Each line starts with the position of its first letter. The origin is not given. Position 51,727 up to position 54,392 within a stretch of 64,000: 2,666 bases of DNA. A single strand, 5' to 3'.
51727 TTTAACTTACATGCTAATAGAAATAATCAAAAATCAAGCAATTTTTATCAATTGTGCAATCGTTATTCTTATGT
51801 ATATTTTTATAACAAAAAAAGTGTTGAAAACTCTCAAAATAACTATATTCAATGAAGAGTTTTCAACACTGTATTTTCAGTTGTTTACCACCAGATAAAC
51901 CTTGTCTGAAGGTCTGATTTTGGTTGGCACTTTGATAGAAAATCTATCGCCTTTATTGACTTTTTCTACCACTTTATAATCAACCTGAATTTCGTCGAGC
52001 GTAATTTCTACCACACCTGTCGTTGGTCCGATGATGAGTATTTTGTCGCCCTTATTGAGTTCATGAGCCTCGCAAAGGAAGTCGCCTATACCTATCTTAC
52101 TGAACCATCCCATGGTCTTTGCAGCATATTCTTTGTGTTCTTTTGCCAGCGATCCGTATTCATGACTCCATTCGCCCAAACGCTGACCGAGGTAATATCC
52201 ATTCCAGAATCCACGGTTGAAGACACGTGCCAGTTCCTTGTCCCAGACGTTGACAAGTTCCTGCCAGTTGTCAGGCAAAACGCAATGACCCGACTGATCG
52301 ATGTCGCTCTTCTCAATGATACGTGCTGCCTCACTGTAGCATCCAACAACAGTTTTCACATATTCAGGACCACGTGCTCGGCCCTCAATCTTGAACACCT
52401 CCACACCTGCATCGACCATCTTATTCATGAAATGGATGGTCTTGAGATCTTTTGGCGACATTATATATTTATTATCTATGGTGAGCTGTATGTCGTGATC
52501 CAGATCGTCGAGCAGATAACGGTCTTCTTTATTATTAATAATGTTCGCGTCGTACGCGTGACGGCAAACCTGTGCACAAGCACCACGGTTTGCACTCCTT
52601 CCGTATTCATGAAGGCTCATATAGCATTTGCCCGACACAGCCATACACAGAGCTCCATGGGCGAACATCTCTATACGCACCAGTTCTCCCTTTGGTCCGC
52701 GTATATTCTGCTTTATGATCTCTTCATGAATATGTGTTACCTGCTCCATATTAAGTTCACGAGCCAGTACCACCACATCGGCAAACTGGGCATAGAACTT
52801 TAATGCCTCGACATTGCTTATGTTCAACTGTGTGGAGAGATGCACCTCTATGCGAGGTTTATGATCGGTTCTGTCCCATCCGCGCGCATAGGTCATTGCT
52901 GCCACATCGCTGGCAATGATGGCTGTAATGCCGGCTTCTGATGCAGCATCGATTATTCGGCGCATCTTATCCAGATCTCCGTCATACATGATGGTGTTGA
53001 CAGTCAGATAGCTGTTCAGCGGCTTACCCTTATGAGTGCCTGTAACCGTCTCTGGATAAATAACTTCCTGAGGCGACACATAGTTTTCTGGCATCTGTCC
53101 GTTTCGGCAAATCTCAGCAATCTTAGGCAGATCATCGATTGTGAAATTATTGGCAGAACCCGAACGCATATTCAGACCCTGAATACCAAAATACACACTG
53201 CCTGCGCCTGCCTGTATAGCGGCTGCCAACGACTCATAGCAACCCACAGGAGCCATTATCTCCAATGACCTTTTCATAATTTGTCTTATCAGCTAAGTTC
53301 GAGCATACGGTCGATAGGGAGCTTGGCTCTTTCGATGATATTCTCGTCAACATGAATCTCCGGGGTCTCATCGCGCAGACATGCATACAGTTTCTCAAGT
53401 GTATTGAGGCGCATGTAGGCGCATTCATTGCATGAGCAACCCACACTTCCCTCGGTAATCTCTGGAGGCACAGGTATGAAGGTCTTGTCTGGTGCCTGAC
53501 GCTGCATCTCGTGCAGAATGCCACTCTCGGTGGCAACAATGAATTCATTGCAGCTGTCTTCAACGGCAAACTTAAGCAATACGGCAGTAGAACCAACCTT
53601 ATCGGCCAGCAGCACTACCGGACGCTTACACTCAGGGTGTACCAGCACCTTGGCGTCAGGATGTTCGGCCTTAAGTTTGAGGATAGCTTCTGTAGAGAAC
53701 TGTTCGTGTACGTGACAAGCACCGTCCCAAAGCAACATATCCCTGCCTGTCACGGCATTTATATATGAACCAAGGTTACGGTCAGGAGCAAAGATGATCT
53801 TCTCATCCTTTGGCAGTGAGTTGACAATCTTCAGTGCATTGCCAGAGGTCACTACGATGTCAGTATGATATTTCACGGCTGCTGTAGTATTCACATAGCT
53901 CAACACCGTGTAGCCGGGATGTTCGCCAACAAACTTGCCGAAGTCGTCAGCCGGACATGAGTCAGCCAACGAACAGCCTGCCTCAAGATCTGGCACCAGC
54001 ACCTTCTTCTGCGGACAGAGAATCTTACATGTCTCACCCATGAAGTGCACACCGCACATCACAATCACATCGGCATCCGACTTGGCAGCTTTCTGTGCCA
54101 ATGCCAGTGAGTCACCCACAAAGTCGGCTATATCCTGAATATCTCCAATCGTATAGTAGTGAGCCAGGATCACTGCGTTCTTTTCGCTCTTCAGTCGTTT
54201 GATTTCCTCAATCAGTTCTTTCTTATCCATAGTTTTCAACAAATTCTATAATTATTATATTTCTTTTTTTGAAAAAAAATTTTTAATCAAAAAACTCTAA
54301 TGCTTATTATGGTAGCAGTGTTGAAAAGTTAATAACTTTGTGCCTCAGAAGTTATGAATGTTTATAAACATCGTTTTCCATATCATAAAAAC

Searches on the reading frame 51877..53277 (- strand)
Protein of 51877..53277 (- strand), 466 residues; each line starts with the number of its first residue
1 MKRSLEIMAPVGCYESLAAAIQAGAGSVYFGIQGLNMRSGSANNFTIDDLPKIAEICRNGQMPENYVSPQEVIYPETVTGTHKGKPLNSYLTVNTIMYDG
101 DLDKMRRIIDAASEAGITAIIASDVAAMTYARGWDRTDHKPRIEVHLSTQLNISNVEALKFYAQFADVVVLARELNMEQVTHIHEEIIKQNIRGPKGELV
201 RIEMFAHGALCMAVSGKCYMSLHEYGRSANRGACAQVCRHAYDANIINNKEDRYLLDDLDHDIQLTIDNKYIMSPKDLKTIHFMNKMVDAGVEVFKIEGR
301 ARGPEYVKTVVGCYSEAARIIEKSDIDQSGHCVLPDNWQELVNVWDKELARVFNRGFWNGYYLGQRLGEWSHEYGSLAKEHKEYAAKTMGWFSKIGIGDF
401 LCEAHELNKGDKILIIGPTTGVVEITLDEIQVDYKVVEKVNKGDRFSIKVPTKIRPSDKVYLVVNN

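Call 29: search_protein_families(library=pfam, proteins=[window:51877-53277:-], max_evalue=1)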
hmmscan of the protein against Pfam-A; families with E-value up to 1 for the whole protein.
window:51877-53277:- (466 aa): 2 families
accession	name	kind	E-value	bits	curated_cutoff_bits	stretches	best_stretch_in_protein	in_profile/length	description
PF01136.24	Peptidase_U32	-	1.5e-60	204.8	22.4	1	102-365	1-230/233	Peptidase family U32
PF16325.11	Peptidase_U32_C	-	0.1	13.2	28.2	1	408-457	28-79/83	Peptidase family U32 C-terminal domain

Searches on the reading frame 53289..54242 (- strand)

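Call 29: search_protein_families(library=pfam, proteins=[window:53289-54242:-], max_evalue=1)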
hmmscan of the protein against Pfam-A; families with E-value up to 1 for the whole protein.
window:53289-54242:- (317 aa): 2 families
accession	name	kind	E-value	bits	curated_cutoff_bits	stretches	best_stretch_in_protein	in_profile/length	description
PF02445.21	NadA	-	4.2e-122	407.3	27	1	12-315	1-295/295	Quinolinate synthetase A protein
PF02068.22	Metallothio_PEC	-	0.58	11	31.8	1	48-97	22-69/75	Plant PEC family metallothionein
